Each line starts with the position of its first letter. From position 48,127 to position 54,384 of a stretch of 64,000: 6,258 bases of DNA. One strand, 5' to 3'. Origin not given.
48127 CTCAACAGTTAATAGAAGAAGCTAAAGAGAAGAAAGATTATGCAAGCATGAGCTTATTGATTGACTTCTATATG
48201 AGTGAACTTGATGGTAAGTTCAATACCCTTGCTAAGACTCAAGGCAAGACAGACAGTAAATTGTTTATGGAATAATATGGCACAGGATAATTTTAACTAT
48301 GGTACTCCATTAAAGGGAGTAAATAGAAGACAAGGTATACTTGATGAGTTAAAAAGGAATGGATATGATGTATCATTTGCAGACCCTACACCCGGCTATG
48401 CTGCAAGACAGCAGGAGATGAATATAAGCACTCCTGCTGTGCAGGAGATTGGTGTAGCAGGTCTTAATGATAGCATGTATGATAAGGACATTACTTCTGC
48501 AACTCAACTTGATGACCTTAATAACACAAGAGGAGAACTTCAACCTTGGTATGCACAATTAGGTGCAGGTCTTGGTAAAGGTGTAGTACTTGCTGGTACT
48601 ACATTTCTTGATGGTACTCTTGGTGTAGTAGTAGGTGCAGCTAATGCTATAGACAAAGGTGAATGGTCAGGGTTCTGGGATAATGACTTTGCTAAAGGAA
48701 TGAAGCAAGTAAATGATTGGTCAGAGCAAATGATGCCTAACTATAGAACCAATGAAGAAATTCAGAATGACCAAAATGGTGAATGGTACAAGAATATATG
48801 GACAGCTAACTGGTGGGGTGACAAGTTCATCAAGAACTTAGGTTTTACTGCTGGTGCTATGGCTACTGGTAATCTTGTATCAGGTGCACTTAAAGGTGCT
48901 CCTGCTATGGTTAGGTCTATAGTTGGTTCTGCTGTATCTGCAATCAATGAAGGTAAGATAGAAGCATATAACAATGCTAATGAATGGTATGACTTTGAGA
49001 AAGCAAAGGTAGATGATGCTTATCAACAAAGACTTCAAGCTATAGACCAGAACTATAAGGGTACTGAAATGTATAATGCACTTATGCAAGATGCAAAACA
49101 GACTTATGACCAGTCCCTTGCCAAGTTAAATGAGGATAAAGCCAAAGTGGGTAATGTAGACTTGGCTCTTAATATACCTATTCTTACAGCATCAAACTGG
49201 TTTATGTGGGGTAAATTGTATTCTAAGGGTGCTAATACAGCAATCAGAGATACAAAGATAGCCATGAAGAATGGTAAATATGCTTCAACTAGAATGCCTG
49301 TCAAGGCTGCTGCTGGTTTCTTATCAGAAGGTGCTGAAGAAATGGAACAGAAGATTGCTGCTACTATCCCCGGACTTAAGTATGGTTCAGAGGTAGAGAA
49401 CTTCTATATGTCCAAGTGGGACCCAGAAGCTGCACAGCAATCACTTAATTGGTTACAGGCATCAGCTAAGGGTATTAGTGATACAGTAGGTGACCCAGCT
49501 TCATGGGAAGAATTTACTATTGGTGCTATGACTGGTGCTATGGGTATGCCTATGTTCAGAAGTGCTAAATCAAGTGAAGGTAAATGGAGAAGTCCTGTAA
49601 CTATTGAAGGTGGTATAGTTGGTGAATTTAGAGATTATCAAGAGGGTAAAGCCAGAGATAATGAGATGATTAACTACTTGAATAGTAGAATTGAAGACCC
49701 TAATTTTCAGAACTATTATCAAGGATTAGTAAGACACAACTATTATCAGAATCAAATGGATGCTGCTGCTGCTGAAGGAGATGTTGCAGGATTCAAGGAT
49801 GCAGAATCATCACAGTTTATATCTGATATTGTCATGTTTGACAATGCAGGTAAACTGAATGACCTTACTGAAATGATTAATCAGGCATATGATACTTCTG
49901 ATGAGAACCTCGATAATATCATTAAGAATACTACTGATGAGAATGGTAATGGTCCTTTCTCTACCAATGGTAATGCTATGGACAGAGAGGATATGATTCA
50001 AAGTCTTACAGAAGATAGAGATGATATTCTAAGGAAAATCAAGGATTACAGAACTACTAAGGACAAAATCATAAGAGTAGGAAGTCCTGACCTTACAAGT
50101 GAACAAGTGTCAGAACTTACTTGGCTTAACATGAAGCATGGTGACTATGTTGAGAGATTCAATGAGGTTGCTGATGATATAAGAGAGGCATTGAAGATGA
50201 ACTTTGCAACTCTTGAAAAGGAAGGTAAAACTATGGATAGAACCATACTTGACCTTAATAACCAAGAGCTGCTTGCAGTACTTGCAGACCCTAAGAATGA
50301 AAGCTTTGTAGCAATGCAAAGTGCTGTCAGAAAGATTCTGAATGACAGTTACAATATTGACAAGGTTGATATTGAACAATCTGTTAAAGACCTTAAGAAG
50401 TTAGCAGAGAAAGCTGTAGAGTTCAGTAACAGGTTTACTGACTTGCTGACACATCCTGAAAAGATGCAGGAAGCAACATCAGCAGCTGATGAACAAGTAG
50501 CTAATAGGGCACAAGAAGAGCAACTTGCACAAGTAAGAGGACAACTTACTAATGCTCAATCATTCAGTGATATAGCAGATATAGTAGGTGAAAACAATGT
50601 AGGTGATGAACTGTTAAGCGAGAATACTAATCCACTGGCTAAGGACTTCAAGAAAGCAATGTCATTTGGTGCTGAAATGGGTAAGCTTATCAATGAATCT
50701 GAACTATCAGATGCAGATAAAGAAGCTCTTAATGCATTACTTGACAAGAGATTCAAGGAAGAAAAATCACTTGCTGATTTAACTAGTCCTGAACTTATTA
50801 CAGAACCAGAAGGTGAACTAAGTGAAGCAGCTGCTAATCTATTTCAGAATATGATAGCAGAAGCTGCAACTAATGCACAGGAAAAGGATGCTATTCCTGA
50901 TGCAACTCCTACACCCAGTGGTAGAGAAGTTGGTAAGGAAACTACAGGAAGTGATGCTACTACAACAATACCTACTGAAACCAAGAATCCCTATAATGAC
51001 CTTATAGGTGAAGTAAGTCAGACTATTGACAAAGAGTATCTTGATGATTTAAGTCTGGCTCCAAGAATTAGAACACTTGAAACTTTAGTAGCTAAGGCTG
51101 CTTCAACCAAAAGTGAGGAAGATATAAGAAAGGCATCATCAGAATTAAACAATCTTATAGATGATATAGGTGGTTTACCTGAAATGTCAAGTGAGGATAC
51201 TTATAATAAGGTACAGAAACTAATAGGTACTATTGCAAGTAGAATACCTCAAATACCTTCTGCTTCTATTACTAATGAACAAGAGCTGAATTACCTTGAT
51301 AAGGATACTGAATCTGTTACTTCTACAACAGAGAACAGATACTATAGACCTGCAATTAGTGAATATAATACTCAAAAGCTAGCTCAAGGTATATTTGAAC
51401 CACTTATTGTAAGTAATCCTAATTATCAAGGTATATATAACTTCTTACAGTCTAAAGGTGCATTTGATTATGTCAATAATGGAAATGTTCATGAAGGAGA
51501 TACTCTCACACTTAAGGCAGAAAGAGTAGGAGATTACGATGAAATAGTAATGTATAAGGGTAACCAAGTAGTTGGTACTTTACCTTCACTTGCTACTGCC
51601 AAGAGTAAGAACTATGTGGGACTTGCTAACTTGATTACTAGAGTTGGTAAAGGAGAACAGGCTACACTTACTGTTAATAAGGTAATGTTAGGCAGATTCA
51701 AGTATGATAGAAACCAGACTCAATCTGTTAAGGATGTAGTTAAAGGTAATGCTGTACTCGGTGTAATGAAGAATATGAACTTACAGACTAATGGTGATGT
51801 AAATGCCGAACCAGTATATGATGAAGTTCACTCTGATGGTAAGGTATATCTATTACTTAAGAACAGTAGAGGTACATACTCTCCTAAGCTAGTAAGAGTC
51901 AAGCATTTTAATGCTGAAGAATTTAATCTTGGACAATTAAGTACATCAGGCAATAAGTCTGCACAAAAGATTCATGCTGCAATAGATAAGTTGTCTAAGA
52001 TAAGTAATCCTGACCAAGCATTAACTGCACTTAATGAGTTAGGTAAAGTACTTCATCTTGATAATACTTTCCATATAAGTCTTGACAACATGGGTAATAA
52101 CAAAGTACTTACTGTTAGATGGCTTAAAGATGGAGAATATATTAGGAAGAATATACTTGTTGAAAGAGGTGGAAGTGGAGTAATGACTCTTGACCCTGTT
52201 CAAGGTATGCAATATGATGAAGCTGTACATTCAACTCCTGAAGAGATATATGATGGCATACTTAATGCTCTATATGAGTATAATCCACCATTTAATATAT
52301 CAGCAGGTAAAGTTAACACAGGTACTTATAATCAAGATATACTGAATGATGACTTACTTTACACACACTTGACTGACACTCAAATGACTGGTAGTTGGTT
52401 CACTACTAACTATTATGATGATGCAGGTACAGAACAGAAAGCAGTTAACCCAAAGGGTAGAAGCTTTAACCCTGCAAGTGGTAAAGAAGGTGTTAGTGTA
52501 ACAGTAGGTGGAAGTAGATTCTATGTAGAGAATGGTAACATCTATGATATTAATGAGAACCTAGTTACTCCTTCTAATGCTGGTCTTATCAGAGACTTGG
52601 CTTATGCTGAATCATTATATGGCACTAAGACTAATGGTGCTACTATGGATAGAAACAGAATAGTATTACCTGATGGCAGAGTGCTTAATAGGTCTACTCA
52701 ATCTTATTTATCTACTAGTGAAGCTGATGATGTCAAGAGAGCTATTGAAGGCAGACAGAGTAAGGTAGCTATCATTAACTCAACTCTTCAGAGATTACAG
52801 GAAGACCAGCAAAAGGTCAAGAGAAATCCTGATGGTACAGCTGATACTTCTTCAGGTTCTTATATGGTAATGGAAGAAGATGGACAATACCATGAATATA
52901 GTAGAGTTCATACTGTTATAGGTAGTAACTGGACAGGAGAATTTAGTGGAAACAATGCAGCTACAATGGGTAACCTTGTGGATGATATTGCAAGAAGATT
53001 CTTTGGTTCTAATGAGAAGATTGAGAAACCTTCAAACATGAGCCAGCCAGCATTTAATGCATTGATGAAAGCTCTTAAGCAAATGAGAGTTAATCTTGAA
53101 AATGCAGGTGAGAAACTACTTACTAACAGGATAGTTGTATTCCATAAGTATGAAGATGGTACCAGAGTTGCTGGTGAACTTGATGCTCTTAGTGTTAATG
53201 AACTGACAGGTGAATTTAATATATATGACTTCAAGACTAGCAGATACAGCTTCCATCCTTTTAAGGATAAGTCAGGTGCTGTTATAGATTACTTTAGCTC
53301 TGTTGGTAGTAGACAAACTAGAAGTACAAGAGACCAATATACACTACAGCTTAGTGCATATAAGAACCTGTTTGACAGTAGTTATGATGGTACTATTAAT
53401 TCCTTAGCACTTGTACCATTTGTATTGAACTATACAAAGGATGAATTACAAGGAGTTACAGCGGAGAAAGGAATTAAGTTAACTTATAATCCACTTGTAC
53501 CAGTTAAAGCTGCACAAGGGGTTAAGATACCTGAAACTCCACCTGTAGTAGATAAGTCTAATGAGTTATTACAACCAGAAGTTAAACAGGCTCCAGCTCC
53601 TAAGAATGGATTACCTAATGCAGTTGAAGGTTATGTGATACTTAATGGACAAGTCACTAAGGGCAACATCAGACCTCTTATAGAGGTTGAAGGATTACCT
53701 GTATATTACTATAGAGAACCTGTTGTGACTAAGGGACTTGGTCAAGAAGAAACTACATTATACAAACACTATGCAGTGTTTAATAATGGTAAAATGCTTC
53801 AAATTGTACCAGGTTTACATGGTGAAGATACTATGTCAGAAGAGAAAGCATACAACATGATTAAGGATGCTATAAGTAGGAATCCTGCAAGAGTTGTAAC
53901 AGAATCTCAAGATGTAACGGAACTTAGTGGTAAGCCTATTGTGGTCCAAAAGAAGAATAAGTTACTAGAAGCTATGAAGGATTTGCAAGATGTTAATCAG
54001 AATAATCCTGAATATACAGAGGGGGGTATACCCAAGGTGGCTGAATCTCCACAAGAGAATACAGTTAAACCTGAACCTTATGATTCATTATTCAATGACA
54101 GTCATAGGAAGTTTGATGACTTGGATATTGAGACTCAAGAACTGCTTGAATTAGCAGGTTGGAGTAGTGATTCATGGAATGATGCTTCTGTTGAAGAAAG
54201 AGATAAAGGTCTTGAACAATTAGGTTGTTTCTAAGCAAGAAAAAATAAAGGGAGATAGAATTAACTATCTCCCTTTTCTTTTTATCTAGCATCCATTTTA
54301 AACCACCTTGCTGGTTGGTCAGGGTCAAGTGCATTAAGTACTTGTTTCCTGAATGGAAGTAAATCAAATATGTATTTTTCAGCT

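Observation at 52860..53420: Canonical PD-(D/E)xK (RecB/Cas4-type) nuclease domain buried in a 2000-aa putative ejected protein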

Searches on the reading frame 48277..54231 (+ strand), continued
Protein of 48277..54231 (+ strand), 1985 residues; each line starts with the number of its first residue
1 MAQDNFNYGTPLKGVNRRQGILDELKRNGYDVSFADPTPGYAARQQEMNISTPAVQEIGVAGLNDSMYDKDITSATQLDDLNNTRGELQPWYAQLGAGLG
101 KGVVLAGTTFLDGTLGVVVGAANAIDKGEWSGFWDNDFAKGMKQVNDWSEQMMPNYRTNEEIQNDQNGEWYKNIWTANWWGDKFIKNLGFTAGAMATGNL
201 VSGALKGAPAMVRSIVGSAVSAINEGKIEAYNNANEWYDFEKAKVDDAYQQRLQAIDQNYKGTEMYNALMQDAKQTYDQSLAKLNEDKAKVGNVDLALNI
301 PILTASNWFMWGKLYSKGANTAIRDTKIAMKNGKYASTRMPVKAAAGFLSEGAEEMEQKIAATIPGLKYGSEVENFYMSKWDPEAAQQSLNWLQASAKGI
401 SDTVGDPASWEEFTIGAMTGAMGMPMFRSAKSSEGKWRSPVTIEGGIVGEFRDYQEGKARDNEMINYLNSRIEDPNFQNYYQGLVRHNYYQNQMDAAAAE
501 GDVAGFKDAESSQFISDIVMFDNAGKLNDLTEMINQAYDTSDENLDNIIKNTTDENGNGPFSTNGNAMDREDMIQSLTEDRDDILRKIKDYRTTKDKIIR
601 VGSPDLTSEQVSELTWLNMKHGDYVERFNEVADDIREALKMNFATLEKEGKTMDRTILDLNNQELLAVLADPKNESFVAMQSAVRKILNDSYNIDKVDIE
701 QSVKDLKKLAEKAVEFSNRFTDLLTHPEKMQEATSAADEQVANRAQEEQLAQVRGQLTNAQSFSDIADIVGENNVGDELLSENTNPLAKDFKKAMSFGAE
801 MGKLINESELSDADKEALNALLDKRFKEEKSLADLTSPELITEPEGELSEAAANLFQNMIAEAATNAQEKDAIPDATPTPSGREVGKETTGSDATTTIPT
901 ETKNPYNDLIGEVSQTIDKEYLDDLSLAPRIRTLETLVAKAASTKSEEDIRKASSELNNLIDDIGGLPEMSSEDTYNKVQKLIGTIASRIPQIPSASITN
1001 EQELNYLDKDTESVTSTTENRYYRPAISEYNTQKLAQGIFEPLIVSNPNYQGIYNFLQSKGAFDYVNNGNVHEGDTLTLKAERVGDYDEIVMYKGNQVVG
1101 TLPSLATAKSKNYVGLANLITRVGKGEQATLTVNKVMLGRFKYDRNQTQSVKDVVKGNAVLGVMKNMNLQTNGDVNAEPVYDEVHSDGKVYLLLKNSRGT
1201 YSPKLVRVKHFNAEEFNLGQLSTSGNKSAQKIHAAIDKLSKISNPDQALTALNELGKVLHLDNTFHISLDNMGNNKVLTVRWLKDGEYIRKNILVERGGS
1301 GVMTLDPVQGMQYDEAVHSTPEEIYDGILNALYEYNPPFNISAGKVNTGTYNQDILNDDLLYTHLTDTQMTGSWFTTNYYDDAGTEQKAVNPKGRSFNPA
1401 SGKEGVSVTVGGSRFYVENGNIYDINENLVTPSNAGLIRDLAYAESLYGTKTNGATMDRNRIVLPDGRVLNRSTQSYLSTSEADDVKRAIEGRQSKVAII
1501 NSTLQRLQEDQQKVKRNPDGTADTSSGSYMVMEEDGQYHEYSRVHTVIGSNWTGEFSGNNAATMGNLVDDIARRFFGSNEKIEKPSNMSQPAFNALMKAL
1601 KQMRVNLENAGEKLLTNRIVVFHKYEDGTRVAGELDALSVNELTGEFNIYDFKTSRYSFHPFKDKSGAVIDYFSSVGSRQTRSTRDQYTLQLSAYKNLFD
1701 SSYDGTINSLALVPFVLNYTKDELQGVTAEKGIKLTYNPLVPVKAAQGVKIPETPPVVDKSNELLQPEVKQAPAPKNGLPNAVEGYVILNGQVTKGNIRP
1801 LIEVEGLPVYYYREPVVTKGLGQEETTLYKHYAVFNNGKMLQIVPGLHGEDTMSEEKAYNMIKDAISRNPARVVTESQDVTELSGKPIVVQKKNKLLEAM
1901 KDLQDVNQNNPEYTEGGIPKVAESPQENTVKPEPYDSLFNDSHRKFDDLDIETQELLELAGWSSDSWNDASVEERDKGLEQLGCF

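Call 63: search_protein_families(library=pfam, proteins=[L001:11965-18987:+, L002:2896-10449:+, L003:2770-10782:+], max_evalue=0.01)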
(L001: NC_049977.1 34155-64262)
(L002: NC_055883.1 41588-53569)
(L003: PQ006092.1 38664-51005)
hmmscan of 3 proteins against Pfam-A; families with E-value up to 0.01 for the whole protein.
L001:11965-18987:+ (2341 aa): 0 families

L002:2896-10449:+ (2518 aa): 1 family
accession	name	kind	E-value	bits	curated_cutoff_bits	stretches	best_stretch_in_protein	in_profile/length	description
PF18760.7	ART-PolyVal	-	7.3e-21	75.8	31.2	1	2329-2459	1-139/140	ADP-Ribosyltransferase in polyvalent proteins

L003:2770-10782:+ (2671 aa): 1 family
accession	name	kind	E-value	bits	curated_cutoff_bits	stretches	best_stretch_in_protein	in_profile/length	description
PF12705.13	PDDEXK_1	-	0.0065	16.9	22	0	1916-1978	107-158/247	PD-(D/E)XK nuclease superfamily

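Call 74: get_annotated_region(hit=H39, flank=9000)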
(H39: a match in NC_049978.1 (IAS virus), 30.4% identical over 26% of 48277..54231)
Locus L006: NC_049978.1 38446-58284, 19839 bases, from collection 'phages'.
description: IAS virus, complete genome.
organism: IAS virus (NCBI taxid 1450749)
taxonomy: Viruses; Duplodnaviria; Heunggongvirae; Uroviricota; Caudoviricetes; Crassvirales; Steigviridae; Asinivirinae; Paundivirus; Paundivirus hollandii
host: Homo sapiens; source: stool samples; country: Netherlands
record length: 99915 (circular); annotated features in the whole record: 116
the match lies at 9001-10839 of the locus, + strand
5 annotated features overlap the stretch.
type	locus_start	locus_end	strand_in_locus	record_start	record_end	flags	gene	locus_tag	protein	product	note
CDS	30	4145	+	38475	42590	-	-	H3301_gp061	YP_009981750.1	virion structural protein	-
CDS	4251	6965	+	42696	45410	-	-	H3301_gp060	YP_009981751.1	transmembrane protein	-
CDS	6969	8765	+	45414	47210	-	-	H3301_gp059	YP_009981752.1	hypothetical protein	-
CDS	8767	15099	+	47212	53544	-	-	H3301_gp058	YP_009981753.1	RNA-polymerase subunit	-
CDS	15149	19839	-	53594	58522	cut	-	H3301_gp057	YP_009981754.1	RNA-polymerase subunit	-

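Call 75: get_annotated_region(hit=H40, flank=9000)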
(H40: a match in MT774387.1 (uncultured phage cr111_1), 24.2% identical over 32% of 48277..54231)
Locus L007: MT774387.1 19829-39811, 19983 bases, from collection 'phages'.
description: Uncultured phage cr111_1, complete genome.
organism: uncultured phage cr111_1 (NCBI taxid 2772071)
taxonomy: Viruses; Duplodnaviria; Heunggongvirae; Uroviricota; Caudoviricetes; Crassvirales; Steigviridae; Asinivirinae; Lahndsivirus; Lahndsivirus rarus
host: -; source: human feces; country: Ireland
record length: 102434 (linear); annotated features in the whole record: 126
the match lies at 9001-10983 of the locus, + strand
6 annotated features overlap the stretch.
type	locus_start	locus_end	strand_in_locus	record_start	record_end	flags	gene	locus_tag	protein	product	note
CDS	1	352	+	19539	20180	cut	-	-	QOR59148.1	tail tubular protein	gp_23257; Tail tubular protein [phiCrAss001]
CDS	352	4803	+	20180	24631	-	-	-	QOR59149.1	stabilization protein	gp_23258; Phage stabilization protein [phiCrAss001]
CDS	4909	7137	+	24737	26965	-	-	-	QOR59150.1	hypothetical protein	gp_23259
CDS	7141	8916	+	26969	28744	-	-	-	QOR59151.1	hypothetical protein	gp_23260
CDS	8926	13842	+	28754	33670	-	-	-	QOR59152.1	putative RNA-polymerase subunit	gp_23261; putative RNA-polymerase subunit [phiCrAss001]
CDS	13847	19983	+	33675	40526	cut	-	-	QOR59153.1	putative RNA polymerase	gp_23262; putative RNA polymerase [phiCrAss001]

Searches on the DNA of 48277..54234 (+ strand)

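Call 8: search_dna_similar(query=window:48277-54234:+, collection=phages, mode=near, max_rows=20)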
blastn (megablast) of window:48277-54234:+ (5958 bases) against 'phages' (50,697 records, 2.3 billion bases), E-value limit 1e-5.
No match.
